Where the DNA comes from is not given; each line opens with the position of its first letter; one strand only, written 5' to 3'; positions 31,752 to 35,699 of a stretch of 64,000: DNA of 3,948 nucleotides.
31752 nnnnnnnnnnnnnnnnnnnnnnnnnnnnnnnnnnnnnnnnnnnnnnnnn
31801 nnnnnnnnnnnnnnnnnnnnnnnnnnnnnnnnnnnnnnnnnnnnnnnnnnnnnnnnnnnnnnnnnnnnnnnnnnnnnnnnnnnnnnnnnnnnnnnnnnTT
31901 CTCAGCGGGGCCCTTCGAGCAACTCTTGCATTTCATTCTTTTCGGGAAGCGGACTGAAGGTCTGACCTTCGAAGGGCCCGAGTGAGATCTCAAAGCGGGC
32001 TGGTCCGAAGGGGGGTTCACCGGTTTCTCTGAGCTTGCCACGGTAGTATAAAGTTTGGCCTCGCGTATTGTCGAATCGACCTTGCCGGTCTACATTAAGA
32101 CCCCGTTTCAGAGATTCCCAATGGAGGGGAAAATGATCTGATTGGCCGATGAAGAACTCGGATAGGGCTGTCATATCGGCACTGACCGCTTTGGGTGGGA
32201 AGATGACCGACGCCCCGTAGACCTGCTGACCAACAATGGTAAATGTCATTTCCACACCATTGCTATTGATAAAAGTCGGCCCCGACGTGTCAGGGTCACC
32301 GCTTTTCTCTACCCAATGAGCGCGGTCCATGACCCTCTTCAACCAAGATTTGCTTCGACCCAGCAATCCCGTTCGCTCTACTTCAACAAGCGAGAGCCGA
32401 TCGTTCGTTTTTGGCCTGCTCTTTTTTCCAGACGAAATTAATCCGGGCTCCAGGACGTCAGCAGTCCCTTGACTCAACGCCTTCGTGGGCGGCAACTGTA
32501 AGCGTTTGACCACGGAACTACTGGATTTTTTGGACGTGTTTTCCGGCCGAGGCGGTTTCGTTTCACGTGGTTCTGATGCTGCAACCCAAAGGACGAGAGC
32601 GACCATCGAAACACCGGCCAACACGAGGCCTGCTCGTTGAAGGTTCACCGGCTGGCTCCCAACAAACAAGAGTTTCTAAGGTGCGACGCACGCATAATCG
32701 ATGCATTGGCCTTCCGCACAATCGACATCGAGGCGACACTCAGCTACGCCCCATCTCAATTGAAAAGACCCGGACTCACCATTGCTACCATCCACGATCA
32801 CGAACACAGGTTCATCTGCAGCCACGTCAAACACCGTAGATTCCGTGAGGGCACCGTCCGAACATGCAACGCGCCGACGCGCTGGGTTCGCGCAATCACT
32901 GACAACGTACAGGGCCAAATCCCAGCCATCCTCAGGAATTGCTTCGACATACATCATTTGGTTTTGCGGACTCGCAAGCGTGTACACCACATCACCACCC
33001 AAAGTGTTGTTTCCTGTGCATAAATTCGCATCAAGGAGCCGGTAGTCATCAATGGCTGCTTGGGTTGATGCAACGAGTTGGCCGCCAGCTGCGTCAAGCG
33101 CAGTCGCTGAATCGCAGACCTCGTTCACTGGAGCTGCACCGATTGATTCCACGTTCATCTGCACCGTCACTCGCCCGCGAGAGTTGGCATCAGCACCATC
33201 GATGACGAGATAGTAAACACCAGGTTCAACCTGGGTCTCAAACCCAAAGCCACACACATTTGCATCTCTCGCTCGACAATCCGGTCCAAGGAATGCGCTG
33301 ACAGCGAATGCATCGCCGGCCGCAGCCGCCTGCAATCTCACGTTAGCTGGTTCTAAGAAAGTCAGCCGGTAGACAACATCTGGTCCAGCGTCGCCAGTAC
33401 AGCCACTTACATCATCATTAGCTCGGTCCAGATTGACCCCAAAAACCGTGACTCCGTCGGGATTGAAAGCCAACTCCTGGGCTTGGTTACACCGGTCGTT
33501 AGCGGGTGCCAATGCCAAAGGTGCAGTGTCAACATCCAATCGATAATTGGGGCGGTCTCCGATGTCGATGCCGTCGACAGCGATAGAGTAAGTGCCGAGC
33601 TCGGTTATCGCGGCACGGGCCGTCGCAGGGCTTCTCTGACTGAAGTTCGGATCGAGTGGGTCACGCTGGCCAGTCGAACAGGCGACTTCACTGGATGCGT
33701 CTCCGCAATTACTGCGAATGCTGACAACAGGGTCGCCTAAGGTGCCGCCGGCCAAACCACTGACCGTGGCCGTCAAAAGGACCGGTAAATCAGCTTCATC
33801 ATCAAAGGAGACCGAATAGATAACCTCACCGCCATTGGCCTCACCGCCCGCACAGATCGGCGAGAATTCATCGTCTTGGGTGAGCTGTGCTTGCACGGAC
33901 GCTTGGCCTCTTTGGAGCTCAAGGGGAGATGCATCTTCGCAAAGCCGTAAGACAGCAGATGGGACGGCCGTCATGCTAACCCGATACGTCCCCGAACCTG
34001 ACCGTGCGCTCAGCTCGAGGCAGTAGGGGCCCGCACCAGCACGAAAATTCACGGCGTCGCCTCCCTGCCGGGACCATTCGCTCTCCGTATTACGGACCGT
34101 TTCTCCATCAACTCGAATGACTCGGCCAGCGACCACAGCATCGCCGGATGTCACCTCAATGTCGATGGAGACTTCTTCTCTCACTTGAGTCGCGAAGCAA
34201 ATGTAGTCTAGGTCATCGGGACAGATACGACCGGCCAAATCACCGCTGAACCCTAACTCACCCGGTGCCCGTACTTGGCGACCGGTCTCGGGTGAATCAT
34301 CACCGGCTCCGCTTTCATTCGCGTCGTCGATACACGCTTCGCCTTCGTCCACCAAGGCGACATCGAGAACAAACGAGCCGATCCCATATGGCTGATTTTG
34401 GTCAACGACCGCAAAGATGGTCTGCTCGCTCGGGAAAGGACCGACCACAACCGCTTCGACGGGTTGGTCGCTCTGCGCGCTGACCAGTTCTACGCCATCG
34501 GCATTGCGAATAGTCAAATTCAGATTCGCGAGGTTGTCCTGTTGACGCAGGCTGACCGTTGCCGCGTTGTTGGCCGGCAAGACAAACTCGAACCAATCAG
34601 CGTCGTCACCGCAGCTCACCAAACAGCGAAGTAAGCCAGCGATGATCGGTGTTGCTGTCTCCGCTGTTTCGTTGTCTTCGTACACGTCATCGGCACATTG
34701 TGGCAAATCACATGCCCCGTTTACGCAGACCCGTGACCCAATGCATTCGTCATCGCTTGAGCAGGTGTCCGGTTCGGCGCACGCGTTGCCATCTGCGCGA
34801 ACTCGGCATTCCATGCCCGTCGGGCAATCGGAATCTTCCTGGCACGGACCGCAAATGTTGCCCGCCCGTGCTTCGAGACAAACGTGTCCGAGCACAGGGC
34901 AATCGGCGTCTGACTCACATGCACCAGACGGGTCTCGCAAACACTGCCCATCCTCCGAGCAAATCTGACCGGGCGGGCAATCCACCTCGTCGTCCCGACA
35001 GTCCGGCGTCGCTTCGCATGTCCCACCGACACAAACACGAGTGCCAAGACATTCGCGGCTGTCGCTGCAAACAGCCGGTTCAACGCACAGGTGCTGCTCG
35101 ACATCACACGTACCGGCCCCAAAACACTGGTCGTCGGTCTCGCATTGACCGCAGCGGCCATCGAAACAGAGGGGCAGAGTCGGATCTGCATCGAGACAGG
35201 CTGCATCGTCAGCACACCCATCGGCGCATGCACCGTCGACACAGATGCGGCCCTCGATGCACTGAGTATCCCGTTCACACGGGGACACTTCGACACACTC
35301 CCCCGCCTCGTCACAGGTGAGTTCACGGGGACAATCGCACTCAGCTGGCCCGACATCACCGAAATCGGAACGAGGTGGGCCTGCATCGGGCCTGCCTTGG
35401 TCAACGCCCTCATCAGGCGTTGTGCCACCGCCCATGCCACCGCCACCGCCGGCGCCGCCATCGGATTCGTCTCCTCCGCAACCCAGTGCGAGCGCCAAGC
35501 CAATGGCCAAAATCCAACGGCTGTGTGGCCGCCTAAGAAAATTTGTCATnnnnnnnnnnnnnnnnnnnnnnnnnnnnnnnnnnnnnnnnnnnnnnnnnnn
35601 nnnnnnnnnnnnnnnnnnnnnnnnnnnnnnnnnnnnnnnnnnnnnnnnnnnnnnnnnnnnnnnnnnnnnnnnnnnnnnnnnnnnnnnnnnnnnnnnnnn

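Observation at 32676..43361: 10.7-kb block of three giant secreted proteins: two lipoproteins of matching Cys-rich/PPC-like architecture flanking a PKD/beta-propeller protein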

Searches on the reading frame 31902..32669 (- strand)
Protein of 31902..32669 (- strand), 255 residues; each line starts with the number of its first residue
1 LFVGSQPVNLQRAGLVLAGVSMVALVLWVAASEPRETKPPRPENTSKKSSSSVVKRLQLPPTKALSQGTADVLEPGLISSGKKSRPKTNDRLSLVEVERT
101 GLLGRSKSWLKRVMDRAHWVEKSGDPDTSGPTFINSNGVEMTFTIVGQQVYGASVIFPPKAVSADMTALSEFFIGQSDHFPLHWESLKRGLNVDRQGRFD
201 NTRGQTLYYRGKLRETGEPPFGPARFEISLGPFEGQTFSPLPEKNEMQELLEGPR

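Call 11: search_protein_families(library=pfam, proteins=[window:31902-32669:-], max_evalue=0.001)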
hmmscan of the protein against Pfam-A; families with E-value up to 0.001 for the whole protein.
window:31902-32669:- (255 aa): 0 families

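Call 44: search_protein_families(library=pfam, proteins=[window:31902-32669:-], max_evalue=10)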
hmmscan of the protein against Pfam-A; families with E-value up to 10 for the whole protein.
window:31902-32669:- (255 aa): 0 families

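Call 79: search_solved_structures(query=A4, max_evalue=5)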
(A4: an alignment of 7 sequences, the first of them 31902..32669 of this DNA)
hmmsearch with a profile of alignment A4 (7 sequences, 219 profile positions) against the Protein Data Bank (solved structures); distinct sequences matched with E-value up to 5: 0.

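Call 85: search_protein_families(library=ncbifam, proteins=[window:31902-32669:-], max_evalue=10)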
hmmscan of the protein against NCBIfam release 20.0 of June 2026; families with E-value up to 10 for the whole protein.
window:31902-32669:- (255 aa): 0 families

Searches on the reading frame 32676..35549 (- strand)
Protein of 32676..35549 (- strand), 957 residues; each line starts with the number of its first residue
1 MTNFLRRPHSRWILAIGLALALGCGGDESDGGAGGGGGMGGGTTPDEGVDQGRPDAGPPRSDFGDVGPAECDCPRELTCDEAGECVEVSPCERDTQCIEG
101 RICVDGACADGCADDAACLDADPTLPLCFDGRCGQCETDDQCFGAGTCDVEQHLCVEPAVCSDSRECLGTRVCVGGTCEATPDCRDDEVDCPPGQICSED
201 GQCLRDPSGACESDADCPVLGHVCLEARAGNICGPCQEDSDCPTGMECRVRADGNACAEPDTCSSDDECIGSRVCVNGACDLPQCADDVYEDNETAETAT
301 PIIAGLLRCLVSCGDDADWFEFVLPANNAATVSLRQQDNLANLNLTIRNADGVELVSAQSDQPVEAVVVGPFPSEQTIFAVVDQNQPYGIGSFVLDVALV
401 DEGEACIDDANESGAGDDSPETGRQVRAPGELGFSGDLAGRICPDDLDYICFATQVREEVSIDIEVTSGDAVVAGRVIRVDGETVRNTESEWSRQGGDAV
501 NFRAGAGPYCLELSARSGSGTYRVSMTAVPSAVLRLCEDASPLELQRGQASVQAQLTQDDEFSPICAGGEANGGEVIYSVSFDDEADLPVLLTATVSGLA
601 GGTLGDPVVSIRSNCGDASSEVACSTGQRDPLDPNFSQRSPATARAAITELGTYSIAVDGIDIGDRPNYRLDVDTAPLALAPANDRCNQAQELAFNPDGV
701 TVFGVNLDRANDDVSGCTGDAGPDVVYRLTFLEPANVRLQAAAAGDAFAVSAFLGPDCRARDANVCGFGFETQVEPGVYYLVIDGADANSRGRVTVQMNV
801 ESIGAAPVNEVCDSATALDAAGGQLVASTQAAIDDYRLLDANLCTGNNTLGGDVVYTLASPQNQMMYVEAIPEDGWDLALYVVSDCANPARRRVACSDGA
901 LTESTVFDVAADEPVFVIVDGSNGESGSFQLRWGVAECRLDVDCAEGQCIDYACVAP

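Call 6: search_protein_families(library=pfam, proteins=[window:32676-35549:-], max_evalue=0.01)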
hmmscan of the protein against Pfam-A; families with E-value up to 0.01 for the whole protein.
window:32676-35549:- (957 aa): 2 families
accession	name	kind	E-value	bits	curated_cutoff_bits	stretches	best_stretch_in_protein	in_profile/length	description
PF23759.1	GBD_T9SS_assoc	-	0.0022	18.7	27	0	683-749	1-70/116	Galactose binding domain-like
PF04706.18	Dickkopf_N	-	0.0086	16.8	25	1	236-280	2-50/51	Dickkopf N-terminal cysteine-rich region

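Call 7: search_protein_families(library=ncbifam, proteins=[window:32676-35549:-], max_evalue=0.01)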
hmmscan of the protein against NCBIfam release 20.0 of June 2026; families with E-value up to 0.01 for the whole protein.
window:32676-35549:- (957 aa): 0 families

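Call 27: search_solved_structures(query=window:32676-35549:-, max_evalue=1)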
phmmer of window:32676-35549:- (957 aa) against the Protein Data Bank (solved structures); distinct sequences matched with E-value up to 1: 3.
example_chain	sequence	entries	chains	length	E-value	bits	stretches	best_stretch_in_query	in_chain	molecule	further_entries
8hep_B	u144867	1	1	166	0.62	11.2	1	471-524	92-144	Anti-sigma factor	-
1g3p_A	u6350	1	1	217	0.75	10.9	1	10-51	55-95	MINOR COAT PROTEIN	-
2g3p_A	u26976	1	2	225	0.8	10.8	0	10-51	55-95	INFECTIVITY PROTEIN G3P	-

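Call 37: find_homologous_proteins(query=window:32676-35549:-, max_evalue=0.001)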
Query window:32676-35549:- (957 aa): 21 proteins with E <= 0.001 among 8000 candidates.
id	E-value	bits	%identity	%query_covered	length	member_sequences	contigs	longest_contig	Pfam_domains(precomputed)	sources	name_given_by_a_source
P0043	0.0e+0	2170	100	100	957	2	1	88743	-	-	-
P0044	0.0e+0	1505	72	95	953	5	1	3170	-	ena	-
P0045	0.0e+0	1435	67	95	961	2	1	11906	-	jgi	jgi:hypothetical protein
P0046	0.0e+0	1431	68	93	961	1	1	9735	-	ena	-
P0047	2.6e-280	951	62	74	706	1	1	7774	PF04151.22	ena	-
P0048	4.1e-245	834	49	93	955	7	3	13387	PF23416.2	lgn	-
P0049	4.2e-242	824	47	94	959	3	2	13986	-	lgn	-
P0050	6.4e-236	804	46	94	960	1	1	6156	-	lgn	-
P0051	4.1e-233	795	48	92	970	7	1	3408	PF04151.22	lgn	-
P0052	1.3e-227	776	48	93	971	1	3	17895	PF23759.2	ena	-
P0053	1.3e-191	657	43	92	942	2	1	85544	-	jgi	jgi:hypothetical protein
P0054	2.3e-185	637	44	91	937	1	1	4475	PF04151.22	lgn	-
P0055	1.4e-181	624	43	90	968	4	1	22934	-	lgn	-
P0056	3.2e-170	586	42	90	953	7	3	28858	-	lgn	-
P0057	3.5e-168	580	40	94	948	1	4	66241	-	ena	-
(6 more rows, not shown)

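Call 42: search_solved_structures(query=A3, max_evalue=1)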
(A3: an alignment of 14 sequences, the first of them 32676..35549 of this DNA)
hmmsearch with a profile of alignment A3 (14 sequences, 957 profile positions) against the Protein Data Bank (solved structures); distinct sequences matched with E-value up to 1: 5.
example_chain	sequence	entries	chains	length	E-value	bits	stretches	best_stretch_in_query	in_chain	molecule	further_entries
4hpk_A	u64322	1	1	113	0.53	11.5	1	432-527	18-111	Collagenase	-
4hpk_B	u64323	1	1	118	0.56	11.4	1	432-527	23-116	Collagenase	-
1nqj_A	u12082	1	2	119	0.58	11.4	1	432-527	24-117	class 1 collagenase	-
1nqd_A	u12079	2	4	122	0.63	11.3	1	432-527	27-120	class 1 collagenase | Collagenase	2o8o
2lds_A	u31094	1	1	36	0.81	10.9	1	154-179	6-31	Insecticidal toxin LaIT1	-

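Call 58: predict_structure(alignment_id=A3)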
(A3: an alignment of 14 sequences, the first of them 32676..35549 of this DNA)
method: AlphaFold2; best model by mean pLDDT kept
length: 957 residues; sequences in the alignment: 14
mean_pLDDT: 76.1   pTM: 0.43
mean pLDDT of the five models: 76.1, 75.2, 75.0, 74.3, 72.9
residues with pLDDT >= 90: 91; 70-90: 654; 50-70: 112; < 50: 100
segments of 3 or more residues with pLDDT < 50: 1-68, 410-415, 428-430, 629-638, 945-950, 952-957
pLDDT, mean of each block of 10 residues (from residue 1): 31 31 29 27 30 35 39 83 85 87 89 85 83 86 84 86 82 84 76 78 74 83 81 83 81 72 87 88 72 83 84 85 82 82 85 73 72 81 84 85 55 50 59 63 75 81 80 87 84 86 84 83 80 84 89 86 77 88 86 87 81 81 72 45 87 91 86 88 82 86 87 69 87 85 75 81 68 85 83 88 78 85 87 63 58 86 87 83 77 71 84 88 81 79 49 42
secondary structure, 60 per line:
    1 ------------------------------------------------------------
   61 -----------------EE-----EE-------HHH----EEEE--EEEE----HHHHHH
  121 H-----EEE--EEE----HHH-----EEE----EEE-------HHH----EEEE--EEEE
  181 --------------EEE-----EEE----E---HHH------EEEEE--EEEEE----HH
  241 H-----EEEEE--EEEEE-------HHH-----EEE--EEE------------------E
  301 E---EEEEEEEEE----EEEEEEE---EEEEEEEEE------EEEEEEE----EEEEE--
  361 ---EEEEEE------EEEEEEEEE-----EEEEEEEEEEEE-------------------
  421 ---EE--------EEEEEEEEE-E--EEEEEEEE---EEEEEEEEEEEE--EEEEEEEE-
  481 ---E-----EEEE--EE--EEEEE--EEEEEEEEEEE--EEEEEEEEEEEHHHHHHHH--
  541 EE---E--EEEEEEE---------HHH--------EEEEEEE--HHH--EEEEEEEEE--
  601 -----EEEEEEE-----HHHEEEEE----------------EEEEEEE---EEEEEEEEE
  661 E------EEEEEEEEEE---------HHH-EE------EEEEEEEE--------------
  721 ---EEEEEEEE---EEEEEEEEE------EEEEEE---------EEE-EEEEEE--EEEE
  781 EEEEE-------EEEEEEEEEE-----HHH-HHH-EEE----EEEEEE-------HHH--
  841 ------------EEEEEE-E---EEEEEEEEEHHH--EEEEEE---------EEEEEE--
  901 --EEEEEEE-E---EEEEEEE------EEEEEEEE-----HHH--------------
elements in order (helices of 4 or more, strands of 3 or more residues): E101-104 E107-110 H115-121 E127-129 E132-134 E147-149 E154-156 E171-174 E177-180 E195-197 E203-205 E223-227 E230-234 E247-251 E254-258 E274-276 E279-281 E305-313 E318-324 E328-336 E343-349 E354-358 E364-369 E376-384 E390-401 E434-442 E447-454 E458-469 E472-479 E490-493 E500-504 E507-517 E520-530 H531-538 E549-555 E576-582 E590-598 E606-612 E621-625 E642-648 E652-661 E668-677 E699-706 E724-731 E735-743 E750-755 E765-767 E769-774 E777-785 E793-802 E816-818 E823-828 E853-858 E864-872 E878-883 E893-898 E903-909 E915-921 E928-935

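Call 61: fold_search(model_id=the predicted structure, library=pdb)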
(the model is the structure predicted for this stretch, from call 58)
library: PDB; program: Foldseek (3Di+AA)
matches with E <= 10: 1680; with E <= 0.001: 127
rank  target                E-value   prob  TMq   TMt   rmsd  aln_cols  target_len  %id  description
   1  9h99                  3.1e-09  1.00  0.10  0.10  25.6       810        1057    8  Native structure of the full-length pesticidal protein Cry1Ca18 at pH7, from crystals formed in vivo (released 2025-11-12)
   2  5iku                  6.2e-09  1.00  0.10  0.38  15.9       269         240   13  Crystal structure of the Hathewaya histolytica ColG tandem collagen-binding domain s3as3b in the presence of calcium at  (released 2017-03-15)
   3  9qxq                  1.5e-08  1.00  0.10  0.09  26.1       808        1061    8  native structure of full-length pesticidal protein Cry1Ca18 at pH9, from crystals formed in vivo (released 2026-02-11)
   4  8w7n                  2.5e-08  1.00  0.08  0.08  31.4       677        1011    9  Crystal structure of the in-cell Cry1Aa purified from Bacillus thuringiensis (released 2024-03-06)
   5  4gz9_A                2.6e-08  1.00  0.11  0.16  27.6       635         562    9  Mouse Neuropilin-1, extracellular domains 1-4 (a1a2b1b2) (released 2012-10-17)
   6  3a7q_A                4.2e-08  1.00  0.11  0.15  27.6       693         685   10  Structural basis for specific recognition of reelin by its receptors (released 2010-03-23)
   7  9h9a                  7.8e-08  0.92  0.08  0.07  29.0       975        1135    7  native structure of the full-length pesticidal protein Cry8Ba2, from crystals formed in vivo (form 1) (released 2025-12-03)
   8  2qqk_A                9.7e-08  1.00  0.14  0.20  28.5       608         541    8  Neuropilin-2 a1a2b1b2 Domains in Complex with a Semaphorin-Blocking Fab (released 2007-11-20)
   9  4w8j                  1.1e-07  1.00  0.11  0.10  24.7       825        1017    7  Structure of the full-length insecticidal protein Cry1Ac reveals intriguing details of toxin packaging into in vivo form (released 2014-09-17)
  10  8ziy_A                1.2e-07  1.00  0.09  0.14  22.2       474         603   10  trypsinogen-EP-E574A (released 2025-05-21)
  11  8woq_A                1.7e-07  1.00  0.10  0.14  17.1       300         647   11  Cryo-EM structure of human SIDT1 protein with C1 symmetry at neutral pH (released 2024-03-20)
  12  5x7o_A                1.8e-07  0.99  0.09  0.07  24.1       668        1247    9  Crystal structure of Paenibacillus sp. 598K alpha-1,6-glucosyltransferase (released 2017-07-26)
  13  8kcw_A                2.2e-07  1.00  0.10  0.14  17.8       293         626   10  Cryo-EM structure of human SIDT1 bound to cholesterol (released 2024-06-12)
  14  8wos_A                2.5e-07  1.00  0.09  0.13  18.1       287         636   11  Cryo-EM structure of human SIDT1 protein with C1 symmetry at low pH (released 2024-03-20)
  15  8h3u_A                3.7e-07  1.00  0.12  0.17  20.5       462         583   12  Inhibitor-bound EP, polyA model (released 2022-11-23)
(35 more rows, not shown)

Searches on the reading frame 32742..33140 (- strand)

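Call 72: search_protein_families(library=pfam, proteins=[window:32742-33140:-], max_evalue=1)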
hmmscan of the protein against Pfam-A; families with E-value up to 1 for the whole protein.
seq(133 aa): 1 family
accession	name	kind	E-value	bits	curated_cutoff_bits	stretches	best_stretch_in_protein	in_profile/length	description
PF08710.16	CoV_NSP9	-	0.15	12.9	27.2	1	25-73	13-61/111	Coronavirus replicase NSP9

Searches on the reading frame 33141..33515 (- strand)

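Call 72: search_protein_families(library=pfam, proteins=[window:33141-33515:-], max_evalue=1)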
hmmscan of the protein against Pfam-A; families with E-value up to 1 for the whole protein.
seq(125 aa): 1 family
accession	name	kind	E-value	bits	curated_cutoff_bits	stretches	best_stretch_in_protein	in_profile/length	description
PF23759.1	GBD_T9SS_assoc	-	0.053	14.2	27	1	5-72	1-71/116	Galactose binding domain-like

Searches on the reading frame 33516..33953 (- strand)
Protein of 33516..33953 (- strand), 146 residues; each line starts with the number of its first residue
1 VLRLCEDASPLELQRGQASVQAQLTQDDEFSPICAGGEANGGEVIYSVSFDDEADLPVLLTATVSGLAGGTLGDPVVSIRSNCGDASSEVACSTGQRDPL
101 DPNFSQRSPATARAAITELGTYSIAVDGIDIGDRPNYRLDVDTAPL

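Call 72: search_protein_families(library=pfam, proteins=[window:33516-33953:-], max_evalue=1)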
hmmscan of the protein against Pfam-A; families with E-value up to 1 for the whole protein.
seq(146 aa): 1 family
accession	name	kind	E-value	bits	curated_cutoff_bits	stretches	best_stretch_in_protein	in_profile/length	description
PF18676.6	MBG_2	-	0.063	14.3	25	0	109-142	37-67/72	MBG domain (YGX type)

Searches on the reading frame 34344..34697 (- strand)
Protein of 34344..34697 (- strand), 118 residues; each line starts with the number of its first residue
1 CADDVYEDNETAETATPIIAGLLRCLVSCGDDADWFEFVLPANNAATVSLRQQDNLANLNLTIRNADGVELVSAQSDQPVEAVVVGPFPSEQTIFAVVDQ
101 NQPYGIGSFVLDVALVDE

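Call 72: search_protein_families(library=pfam, proteins=[window:34344-34697:-], max_evalue=1)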
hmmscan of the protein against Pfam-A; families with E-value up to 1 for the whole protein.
seq(118 aa): 2 families
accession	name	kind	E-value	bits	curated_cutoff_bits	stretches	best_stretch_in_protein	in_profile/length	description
PF06824.17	Glyco_hydro_125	-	0.0076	15.6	23.4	1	20-96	205-280/414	Metal-independent alpha-mannosidase (GH125)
PF04151.21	PPC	-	0.088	14.1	25.9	1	32-75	1-42/70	Bacterial pre-peptidase C-terminal domain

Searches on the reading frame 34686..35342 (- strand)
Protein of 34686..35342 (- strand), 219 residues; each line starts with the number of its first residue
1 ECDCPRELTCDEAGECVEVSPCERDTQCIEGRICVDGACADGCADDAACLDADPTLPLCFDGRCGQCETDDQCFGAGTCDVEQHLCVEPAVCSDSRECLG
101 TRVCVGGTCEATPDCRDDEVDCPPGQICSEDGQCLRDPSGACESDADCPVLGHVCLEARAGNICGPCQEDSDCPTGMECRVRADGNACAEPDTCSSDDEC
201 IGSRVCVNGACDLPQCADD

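Call 44: search_protein_families(library=pfam, proteins=[window:34686-35342:-], max_evalue=10)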
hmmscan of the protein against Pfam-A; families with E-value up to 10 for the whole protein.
seq(219 aa): 3 families
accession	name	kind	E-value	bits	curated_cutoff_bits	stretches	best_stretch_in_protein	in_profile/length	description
PF23416.1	DUF7107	-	2.6e-05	24.9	24.6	5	193-212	1-20/48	Domain of unknown function (DUF7107)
PF01683.23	EB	-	0.00037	20.9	24.3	3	122-157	1-36/52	EB module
PF04706.18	Dickkopf_N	-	0.0011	19.7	25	4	167-211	2-50/51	Dickkopf N-terminal cysteine-rich region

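Call 85: search_protein_families(library=ncbifam, proteins=[window:34686-35342:-], max_evalue=10)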
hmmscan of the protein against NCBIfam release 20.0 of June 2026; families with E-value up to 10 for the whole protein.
seq(219 aa): 2 families
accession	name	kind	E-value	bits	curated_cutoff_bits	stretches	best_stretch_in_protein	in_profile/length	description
TIGR04201.1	Myxo_Cys_RPT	repeat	0.0039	17.3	25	2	164-180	2-18/22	Cys-rich repeat-containing protein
NF033759.1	exchanger_TraA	exception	4.2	5.8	750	0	45-129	553-635/666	outer membrane exchange protein TraA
